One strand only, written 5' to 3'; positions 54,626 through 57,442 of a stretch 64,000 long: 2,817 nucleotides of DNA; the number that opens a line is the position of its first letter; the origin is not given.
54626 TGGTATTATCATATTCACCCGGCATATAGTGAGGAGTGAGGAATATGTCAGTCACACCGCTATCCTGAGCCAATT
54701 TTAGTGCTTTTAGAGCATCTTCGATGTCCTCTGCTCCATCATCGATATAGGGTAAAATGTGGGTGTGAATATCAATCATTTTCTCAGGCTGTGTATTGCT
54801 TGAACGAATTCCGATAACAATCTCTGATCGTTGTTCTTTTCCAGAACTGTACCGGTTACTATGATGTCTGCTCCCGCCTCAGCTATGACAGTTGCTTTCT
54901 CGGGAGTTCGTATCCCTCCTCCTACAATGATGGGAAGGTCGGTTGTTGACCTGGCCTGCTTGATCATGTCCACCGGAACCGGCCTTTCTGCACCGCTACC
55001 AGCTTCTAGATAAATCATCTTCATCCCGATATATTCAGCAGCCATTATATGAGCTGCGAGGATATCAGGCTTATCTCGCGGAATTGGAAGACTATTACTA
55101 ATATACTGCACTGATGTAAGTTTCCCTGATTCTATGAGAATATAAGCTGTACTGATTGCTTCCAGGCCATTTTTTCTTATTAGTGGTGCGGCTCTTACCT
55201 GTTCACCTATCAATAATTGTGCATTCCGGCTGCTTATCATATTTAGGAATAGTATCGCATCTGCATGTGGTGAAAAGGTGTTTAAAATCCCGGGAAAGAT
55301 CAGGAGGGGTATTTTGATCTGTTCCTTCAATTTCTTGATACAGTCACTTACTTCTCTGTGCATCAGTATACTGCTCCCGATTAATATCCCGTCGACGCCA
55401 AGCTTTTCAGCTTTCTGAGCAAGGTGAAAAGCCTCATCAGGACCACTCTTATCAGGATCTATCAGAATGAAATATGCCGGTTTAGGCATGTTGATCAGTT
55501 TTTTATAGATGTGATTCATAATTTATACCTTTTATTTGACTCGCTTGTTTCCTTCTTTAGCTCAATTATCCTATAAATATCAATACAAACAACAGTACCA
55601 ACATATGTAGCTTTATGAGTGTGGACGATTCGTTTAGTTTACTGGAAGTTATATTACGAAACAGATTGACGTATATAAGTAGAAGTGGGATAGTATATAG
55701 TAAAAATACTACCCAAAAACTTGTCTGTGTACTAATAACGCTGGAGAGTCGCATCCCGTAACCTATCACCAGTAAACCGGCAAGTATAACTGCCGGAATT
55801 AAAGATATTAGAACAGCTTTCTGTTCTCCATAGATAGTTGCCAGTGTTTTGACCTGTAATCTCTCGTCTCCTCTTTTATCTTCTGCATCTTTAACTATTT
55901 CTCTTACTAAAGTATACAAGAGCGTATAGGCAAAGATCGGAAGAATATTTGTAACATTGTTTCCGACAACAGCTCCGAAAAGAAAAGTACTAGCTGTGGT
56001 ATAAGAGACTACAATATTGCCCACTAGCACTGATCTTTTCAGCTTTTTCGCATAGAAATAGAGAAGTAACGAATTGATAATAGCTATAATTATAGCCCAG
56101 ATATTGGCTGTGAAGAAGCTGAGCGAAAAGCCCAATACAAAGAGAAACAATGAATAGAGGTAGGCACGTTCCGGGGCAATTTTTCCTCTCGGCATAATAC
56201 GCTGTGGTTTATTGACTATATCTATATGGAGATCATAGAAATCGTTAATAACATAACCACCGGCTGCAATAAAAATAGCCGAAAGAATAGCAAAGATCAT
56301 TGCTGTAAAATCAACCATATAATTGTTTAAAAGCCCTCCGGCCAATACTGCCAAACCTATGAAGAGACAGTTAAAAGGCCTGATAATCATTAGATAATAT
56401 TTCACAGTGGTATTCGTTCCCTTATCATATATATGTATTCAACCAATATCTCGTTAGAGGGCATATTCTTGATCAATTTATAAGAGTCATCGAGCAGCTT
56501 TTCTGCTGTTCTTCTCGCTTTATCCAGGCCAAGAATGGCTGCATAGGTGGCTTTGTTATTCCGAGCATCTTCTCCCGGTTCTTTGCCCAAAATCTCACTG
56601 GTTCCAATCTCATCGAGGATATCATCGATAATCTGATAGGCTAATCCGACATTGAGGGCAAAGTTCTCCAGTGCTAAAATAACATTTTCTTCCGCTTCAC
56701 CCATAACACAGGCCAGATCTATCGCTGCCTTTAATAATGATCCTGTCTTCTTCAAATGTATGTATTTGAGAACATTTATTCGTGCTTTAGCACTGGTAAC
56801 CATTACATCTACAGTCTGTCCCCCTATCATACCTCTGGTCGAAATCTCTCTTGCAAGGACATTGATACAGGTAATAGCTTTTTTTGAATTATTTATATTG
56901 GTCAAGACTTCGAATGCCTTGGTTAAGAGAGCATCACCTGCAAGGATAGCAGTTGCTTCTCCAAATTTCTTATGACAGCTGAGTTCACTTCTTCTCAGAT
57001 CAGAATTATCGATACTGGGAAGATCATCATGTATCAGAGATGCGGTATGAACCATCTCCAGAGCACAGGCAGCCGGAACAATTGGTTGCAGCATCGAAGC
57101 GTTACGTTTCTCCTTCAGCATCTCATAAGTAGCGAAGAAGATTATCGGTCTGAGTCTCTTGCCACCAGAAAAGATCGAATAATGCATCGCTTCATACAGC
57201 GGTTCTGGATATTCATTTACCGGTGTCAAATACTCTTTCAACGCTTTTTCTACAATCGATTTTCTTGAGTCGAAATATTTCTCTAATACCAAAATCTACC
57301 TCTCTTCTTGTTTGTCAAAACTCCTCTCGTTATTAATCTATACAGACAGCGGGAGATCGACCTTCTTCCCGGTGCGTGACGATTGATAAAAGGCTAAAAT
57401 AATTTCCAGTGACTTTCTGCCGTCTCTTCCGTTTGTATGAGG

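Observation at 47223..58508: About 11-kb, 10-gene operon linking the ether-lipid triad to redox, phosphatase, membrane and secreted components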

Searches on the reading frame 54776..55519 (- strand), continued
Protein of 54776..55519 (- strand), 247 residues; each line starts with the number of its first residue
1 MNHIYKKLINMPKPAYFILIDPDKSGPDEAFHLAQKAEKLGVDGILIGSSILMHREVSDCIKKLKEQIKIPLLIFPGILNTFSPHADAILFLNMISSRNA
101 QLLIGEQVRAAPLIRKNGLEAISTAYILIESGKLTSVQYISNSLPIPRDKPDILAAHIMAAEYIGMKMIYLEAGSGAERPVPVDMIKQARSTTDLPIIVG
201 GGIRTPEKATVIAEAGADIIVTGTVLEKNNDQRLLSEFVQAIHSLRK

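Call 80: search_protein_families(library=pfam, proteins=[L080:2022-3392:+, L080:3404-5329:+, L080:5398-6363:+, L080:6360-7097:+, L002:982-2286:+, L002:2405-4276:+, L002:4316-6319:+, L002:6491-7114:+, L002:7361-7837:+], max_evalue=0.001)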
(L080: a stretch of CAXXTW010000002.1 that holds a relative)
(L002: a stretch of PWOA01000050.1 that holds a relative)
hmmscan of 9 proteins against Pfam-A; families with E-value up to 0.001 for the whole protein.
L080:2022-3392:+ (456 aa): 2 families
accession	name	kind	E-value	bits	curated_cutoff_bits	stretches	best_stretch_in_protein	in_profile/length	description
PF13416.11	SBP_bac_8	-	6e-47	161.2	27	1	76-387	1-272/279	Bacterial extracellular solute-binding protein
PF01547.30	SBP_bac_1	-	8.3e-37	128.2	26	1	70-364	4-306/307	Bacterial extracellular solute-binding protein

L080:3404-5329:+ (641 aa): 4 families
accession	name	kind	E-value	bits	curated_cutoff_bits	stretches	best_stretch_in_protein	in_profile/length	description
PF00587.30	tRNA-synt_2b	-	1.8e-47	162.2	29.3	1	324-529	7-178/179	tRNA synthetase class II core domain (G, H, P, S and T)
PF03129.25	HGTP_anticodon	-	8.5e-24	84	21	1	542-631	1-93/94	Anticodon binding domain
PF07973.19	tRNA_SAD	-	3e-16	59.5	24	1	169-218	1-44/44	Threonyl and Alanyl tRNA synthetase second additional domain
PF02824.27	TGS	-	7.2e-08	32.8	22.2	1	2-59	1-58/60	TGS domain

L080:5398-6363:+ (321 aa): 3 families
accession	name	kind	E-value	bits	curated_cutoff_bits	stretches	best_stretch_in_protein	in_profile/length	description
PF01380.27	SIS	-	4.3e-23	82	25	1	37-168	2-131/131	SIS domain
PF00571.33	CBS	-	2.7e-18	66.5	24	2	265-316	2-53/57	CBS domain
PF13580.11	SIS_2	-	6.4e-05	23.4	27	0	85-122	101-138/138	SIS domain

L080:6360-7097:+ (245 aa): 2 families
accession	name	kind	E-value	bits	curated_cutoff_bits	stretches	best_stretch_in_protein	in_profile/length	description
PF13578.12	Methyltransf_24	-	4.1e-10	40.9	26.3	1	90-205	1-104/105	Methyltransferase domain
PF05711.17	TylF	-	9.6e-10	38.6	23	1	142-226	170-249/264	Macrocin-O-methyltransferase (TylF)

L002:982-2286:+ (434 aa): 2 families
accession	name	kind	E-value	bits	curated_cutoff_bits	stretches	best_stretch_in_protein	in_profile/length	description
PF02730.20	AFOR_N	-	4.6e-45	154.3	29.8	1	33-245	2-197/199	Aldehyde ferredoxin oxidoreductase, N-terminal domain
PF01257.25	2Fe-2S_thioredx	-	6.9e-43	146.4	24.8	1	281-423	1-143/145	Thioredoxin-like [2Fe-2S] ferredoxin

L002:2405-4276:+ (623 aa): 12 families
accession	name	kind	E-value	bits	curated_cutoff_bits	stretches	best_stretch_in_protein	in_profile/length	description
PF01512.22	Complex1_51K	-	1.6e-45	155.1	31.2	1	178-348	3-149/150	Nuo51 FMN-binding domain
PF10589.14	NADH_4Fe-4S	-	5.6e-31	106.7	23.5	1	467-551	1-85/85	NADH-ubiquinone oxidoreductase-F iron-sulfur binding region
PF00037.32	Fer4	-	1.3e-11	44.2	21.1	2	599-620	2-23/24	4Fe-4S binding domain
PF14697.11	Fer4_21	-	7.8e-09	36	35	1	569-617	2-53/59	4Fe-4S dicluster domain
PF12797.12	Fer4_2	-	1.3e-08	34.7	24.5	2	599-616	4-21/22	4Fe-4S binding domain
PF12837.12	Fer4_6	-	1.6e-08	34.5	25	2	569-590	3-24/24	4Fe-4S binding domain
PF13237.11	Fer4_10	-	5e-07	30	25.5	1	569-615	3-52/53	4Fe-4S dicluster domain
PF10531.15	SLBB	-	1.2e-06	28.7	27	1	380-428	2-53/55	SLBB domain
PF12838.12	Fer4_7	-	1.3e-06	29.2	27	1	574-619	1-52/52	4Fe-4S dicluster domain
PF01257.25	2Fe-2S_thioredx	-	1.6e-06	28.4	24.8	1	24-98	67-143/145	Thioredoxin-like [2Fe-2S] ferredoxin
PF13187.11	Fer4_9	-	9.2e-06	26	27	1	574-618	1-50/52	4Fe-4S dicluster domain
PF22461.2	SLBB_2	-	0.00069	20.1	27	0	379-431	2-56/79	SLBB domain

L002:4316-6319:+ (667 aa): 9 families
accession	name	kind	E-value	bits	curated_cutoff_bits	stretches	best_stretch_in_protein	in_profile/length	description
PF01314.23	AFOR_C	-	3.1e-86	290.4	27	1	211-653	5-385/385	Aldehyde ferredoxin oxidoreductase, domains 2 & 3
PF13510.11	Fer2_4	-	5.2e-15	55.7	22.8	1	4-82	2-80/82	2Fe-2S iron-sulfur cluster binding domain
PF14697.11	Fer4_21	-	1.3e-07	32.1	35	1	130-191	4-58/59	4Fe-4S dicluster domain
PF12838.12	Fer4_7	-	3.8e-07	30.9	27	1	134-188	2-51/52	4Fe-4S dicluster domain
PF00111.32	Fer2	-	1.8e-05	25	21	1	11-59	4-49/77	2Fe-2S iron-sulfur cluster binding domain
PF00037.32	Fer4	-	5.9e-05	23.2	21.1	0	129-144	3-18/24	4Fe-4S binding domain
PF13237.11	Fer4_10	-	0.0003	21.1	25.5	1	129-186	4-53/53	4Fe-4S dicluster domain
PF20618.3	GPD_NAD_C_bact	-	0.0004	21.3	27.6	0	375-403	2-30/66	Bacterial GPD, NAD-dependent C-terminal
PF13187.11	Fer4_9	-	0.00055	20.3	27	0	120-146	18-49/52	4Fe-4S dicluster domain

L002:6491-7114:+ (207 aa): 1 family
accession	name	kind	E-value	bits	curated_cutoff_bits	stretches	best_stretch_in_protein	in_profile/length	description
PF00899.27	ThiF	-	4.6e-38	131.2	28.1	1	15-202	15-207/238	ThiF family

L002:7361-7837:+ (158 aa): 0 families

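Call 93: search_protein_families(library=pfam, proteins=[L011:7306-9933:+, L011:11760-14312:+, L047:9847-10434:+, L047:10452-12518:+, L054:4156-4599:+, L054:4596-6368:+, L074:10378-12459:+, L037:12137-12802:+, L037:12830-14446:+, L011:14535-15896:+], max_evalue=0.0001)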
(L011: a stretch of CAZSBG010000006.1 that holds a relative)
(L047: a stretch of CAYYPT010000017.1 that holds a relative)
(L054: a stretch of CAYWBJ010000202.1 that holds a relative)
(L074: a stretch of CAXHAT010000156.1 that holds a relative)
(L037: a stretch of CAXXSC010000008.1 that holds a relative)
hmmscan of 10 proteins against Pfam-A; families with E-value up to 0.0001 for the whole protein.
L011:7306-9933:+ (875 aa): 3 families
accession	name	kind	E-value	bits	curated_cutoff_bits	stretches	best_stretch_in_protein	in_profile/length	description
PF01411.24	tRNA-synt_2c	-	1.9e-210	700.5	30.3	1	5-536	1-535/552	tRNA synthetases class II (A)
PF07973.19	tRNA_SAD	-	3.1e-18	65.9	24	1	650-693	1-44/44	Threonyl and Alanyl tRNA synthetase second additional domain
PF02272.25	DHHA1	-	3.7e-12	47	25.9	1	769-871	3-101/102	DHHA1 domain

L011:11760-14312:+ (850 aa): 4 families
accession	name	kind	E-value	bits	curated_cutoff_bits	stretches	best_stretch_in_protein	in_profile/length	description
PF02518.31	HATPase_c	-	1.4e-19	71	26.4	1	730-845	2-108/111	Histidine kinase-, DNA gyrase B-, and HSP90-like ATPase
PF01839.29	FG-GAP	-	3.4e-06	27.3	22.1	0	381-400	6-25/37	FG-GAP repeat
PF13517.12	FG-GAP_3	-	6.5e-06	27.1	26.9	1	338-394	1-60/61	FG-GAP-like repeat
PF00512.31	HisKA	-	1.4e-05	25.5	26.9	1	620-684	4-62/66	His Kinase A (phospho-acceptor) domain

L047:9847-10434:+ (195 aa): 2 families
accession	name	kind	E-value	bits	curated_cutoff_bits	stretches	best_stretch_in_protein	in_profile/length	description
PF13580.11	SIS_2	-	7.3e-29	101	27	1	19-147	9-137/138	SIS domain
PF01380.27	SIS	-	1.1e-06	29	25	1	103-170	43-110/131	SIS domain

L047:10452-12518:+ (688 aa): 2 families
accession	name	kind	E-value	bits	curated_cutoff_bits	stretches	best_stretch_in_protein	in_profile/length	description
PF07584.16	BatA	-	2.4e-18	66.7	25.9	1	1-77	1-77/77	Aerotolerance regulator N-terminal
PF13519.12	VWA_2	-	3.6e-05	24.8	27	1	94-195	1-106/107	von Willebrand factor type A domain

L054:4156-4599:+ (147 aa): 1 family
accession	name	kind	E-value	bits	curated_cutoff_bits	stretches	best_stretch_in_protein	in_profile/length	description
PF00381.24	PTS-HPr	-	1.1e-31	109.1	23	1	60-140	2-80/81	PTS HPr component phosphorylation site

L054:4596-6368:+ (590 aa): 3 families
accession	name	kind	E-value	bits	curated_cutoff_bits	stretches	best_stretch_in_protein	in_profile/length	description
PF02896.24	PEP-utilizers_C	-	7.1e-104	347.5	22.8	1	261-547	4-291/293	PEP-utilising enzyme, PEP-binding domain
PF05524.18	PEP-utilisers_N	-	2e-28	99.4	24.4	1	11-134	1-121/121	PEP-utilising enzyme, N-terminal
PF00391.29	PEP-utilizers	-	2.6e-21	75.4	23.1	1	162-233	3-72/72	PEP-utilising enzyme, mobile domain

L074:10378-12459:+ (693 aa): 2 families
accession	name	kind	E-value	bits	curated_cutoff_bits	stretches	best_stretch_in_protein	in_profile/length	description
PF07584.16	BatA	-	3.3e-15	56.7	25.9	1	1-77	1-77/77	Aerotolerance regulator N-terminal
PF13519.12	VWA_2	-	6.8e-10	40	27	1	94-200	1-106/107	von Willebrand factor type A domain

L037:12137-12802:+ (221 aa): 1 family
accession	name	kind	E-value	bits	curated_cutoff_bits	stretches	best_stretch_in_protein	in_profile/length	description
PF04127.22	DFP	-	2.3e-34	119.3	22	1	4-177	5-172/186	DNA/pantothenate metabolism flavoprotein C-terminal domain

L037:12830-14446:+ (538 aa): 3 families
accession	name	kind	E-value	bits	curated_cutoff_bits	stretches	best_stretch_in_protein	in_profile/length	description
PF13401.12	AAA_22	-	6.4e-13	49.6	27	1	48-180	6-130/130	AAA domain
PF12773.13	DZR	-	2e-07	31.5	27.3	1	339-382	1-45/45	Double zinc ribbon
PF13248.11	Zn_ribbon_3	-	1.2e-05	25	27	0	337-360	3-26/26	zinc-ribbon domain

L011:14535-15896:+ (453 aa): 9 families
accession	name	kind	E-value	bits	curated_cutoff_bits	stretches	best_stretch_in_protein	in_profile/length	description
PF00158.32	Sigma54_activat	-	2.7e-70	235.9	20.2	1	141-307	1-167/168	Sigma-54 interaction domain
PF00072.30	Response_reg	-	1.3e-28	99.8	30.2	1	6-115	1-110/111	Response regulator receiver domain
PF14532.12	Sigma54_activ_2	-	1.1e-25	90.9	25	1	142-312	1-138/138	Sigma-54 interaction domain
PF25601.1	AAA_lid_14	-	1.1e-20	73.7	27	1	313-393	1-81/87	AAA+ ATPase lid domain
PF02954.25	HTH_8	-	2.2e-11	43.7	22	1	408-445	4-41/42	Bacterial regulatory protein, Fis family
PF07728.20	AAA_5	-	7.7e-08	32.9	22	1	164-301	1-138/139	AAA domain (dynein-related subfamily)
PF01078.27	Mg_chelatase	-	2.8e-06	27.3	20.3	0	220-285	93-160/207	Magnesium chelatase, subunit ChlI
PF07724.20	AAA_2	-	1.1e-05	26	27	1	165-294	6-136/166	AAA domain (Cdc48 subfamily)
PF00004.35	AAA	-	4e-05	24.5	21.2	0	165-286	1-111/131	ATPase family associated with various cellular activities (AAA)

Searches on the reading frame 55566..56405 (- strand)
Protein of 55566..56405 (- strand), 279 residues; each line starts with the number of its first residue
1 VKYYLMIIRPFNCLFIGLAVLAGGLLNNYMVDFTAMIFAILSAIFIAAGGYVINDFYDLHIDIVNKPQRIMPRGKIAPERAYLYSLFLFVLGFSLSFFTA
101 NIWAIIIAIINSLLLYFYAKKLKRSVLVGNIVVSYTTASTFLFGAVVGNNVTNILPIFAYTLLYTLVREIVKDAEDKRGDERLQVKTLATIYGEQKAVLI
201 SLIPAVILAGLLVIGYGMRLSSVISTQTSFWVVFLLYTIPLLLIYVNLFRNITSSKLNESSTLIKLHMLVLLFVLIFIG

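Call 4: search_protein_families(library=pfam, proteins=[window:55566-56405:-], max_evalue=0.01)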
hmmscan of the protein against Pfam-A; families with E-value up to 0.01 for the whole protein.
window:55566-56405:- (279 aa): 1 family
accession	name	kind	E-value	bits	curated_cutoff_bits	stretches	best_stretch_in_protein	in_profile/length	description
PF01040.23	UbiA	-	1.2e-34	120.2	34.2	1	20-258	5-241/250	UbiA prenyltransferase family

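Call 16: search_protein_families(library=ncbifam, proteins=[window:55566-56405:-], max_evalue=0.001)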
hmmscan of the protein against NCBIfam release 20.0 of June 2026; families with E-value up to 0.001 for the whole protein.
window:55566-56405:- (279 aa): 18 families
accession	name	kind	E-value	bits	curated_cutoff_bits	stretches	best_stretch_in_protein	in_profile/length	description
NF009521.0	PRK12882.1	equivalog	1.2e-56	192.1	296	1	2-276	6-274/280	geranylgeranylglycerol-phosphate geranylgeranyltransferase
NF009523.0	PRK12884.1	equivalog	1.5e-53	181.9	269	1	1-276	4-273/279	prenyltransferase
NF009513.0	PRK12872.1-3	equivalog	8.6e-40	137.1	288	1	31-277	50-292/293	prenyltransferase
NF009522.0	PRK12883.1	equivalog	1.6e-38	132.8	353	1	2-220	4-224/279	geranylgeranylglycerol-phosphate geranylgeranyltransferase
NF009512.0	PRK12872.1-1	equivalog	3.5e-31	108.9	278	1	4-276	3-293/303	geranylgeranylglycerol-phosphate geranylgeranyltransferase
NF005742.0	PRK07566.1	equivalog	2.8e-20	72.6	313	1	32-240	63-275/315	chlorophyll synthase ChlG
TIGR01476.1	chlor_syn_BchG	subfamily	5.6e-16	58.8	212.3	1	21-253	24-257/283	(bacterio)chlorophyll synthase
NF035940.1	prenyl_rel_EboC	equivalog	1.1e-14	54.5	250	1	4-175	2-180/292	UbiA-like protein EboC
TIGR01474.1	ubiA_proteo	equivalog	2.9e-12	46.7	275.45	1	31-239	37-248/282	4-hydroxybenzoate octaprenyltransferase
TIGR02056.1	ChlG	equivalog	1.7e-10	41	436.45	1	36-220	56-250/306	chlorophyll synthase ChlG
NF009058.0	PRK12392.1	subfamily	3.5e-10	39.5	494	1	18-217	30-248/333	bacteriochlorophyll c synthase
NF045897.1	SCO3242_trans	equivalog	2.5e-09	37.2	260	1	35-191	32-185/287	SCO3242 family prenyltransferase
NF003348.0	PRK04375.1-1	equivalog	5.7e-09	35.8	285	1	1-164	3-167/292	heme o synthase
NF009525.0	PRK12887.1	equivalog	3.6e-08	33.1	226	1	33-245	57-273/310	homogentisate phytyltransferase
TIGR01473.1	cyoE_ctaB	equivalog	1.4e-07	31.6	210.3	1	4-276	3-277/281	heme o synthase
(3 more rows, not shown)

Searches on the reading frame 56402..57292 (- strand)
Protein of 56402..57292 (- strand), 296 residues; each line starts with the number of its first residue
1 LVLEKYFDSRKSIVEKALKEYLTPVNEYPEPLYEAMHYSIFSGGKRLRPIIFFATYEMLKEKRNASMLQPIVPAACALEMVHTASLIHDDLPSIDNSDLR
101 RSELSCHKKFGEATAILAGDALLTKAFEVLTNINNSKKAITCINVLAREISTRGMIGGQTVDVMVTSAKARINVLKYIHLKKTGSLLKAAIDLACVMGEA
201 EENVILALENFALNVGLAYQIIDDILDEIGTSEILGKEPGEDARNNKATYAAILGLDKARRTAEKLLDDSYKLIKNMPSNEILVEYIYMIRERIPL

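Call 4: search_protein_families(library=pfam, proteins=[window:56402-57292:-], max_evalue=0.01)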
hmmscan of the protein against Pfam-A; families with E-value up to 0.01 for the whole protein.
window:56402-57292:- (296 aa): 1 family
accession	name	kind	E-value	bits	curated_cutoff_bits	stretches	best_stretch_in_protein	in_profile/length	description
PF00348.22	polyprenyl_synt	-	5.6e-57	193.3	27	1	31-275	3-236/251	Polyprenyl synthetase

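Call 16: search_protein_families(library=ncbifam, proteins=[window:56402-57292:-], max_evalue=0.001)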
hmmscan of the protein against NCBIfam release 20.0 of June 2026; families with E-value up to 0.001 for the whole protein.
window:56402-57292:- (296 aa): 16 families
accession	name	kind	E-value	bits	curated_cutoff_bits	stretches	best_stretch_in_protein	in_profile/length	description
NF045485.1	FPPsyn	subfamily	3.1e-90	302.2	275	1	9-289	3-282/288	farnesyl diphosphate synthase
NF045685.1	GGPPSynCrtE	equivalog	1.3e-79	267.2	460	1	3-276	3-273/293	geranylgeranyl diphosphate synthase CrtE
NF007877.0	PRK10581.1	equivalog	7e-66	222.4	321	1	7-278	7-278/299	(2E,6E)-farnesyl diphosphate synthase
NF041169.1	f2_encap_cargo4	exception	1e-53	182.7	450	1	25-273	20-269/334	family 2 encapsulin nanocompartment cargo protein polyprenyl transferase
NF040698.1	IdsA_Meth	equivalog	1.3e-45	156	468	1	9-264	9-258/328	short chain isoprenyl diphosphate synthase IdsA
NF041003.1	GGPP_syn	equivalog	4.4e-44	150.9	500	1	3-268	2-259/326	geranylgeranyl diphosphate synthase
NF040789.2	gerfarn_diphsyn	equivalog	4e-37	128.2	560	1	7-256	11-267/345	geranylfarnesyl diphosphate synthase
NF045628.1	HxpDPsynlarge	equivalog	8.9e-36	123.5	500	1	14-266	8-245/311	hexaprenyl-diphosphate synthase large subunit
TIGR02748.1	GerC3_HepT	equivalog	9.8e-35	120.2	456.55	1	11-260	13-247/319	heptaprenyl diphosphate synthase component II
TIGR02749.1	prenyl_cyano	equivalog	5.2e-33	114.4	383.2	1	29-271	28-261/322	solanesyl diphosphate synthase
NF045549.1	GGPPsyn_IdsB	equivalog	1.2e-29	103.4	475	1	43-281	64-293/346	geranylgeranyl diphosphate synthase IdsB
NF008140.0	PRK10888.1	equivalog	6.1e-29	101.4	412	1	36-259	36-247/323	octaprenyl diphosphate synthase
NF040627.1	GFPS_Meth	equivalog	9.1e-26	91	600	1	13-232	11-214/285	geranylfarnesyl diphosphate synthase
NF042417.1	NPPPS_Mycobact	equivalog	4.3e-24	85.2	600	1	32-267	44-267/335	nonaprenyl/(2E,6E)-farnesyl/geranylgeranyl diphosphat synthase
NF042416.1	GFPPS_Mycobact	equivalog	2.1e-22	79.6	600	1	32-260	30-274/350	bifunctional (2E,6E)-farnesyl/geranyl diphosphate synthase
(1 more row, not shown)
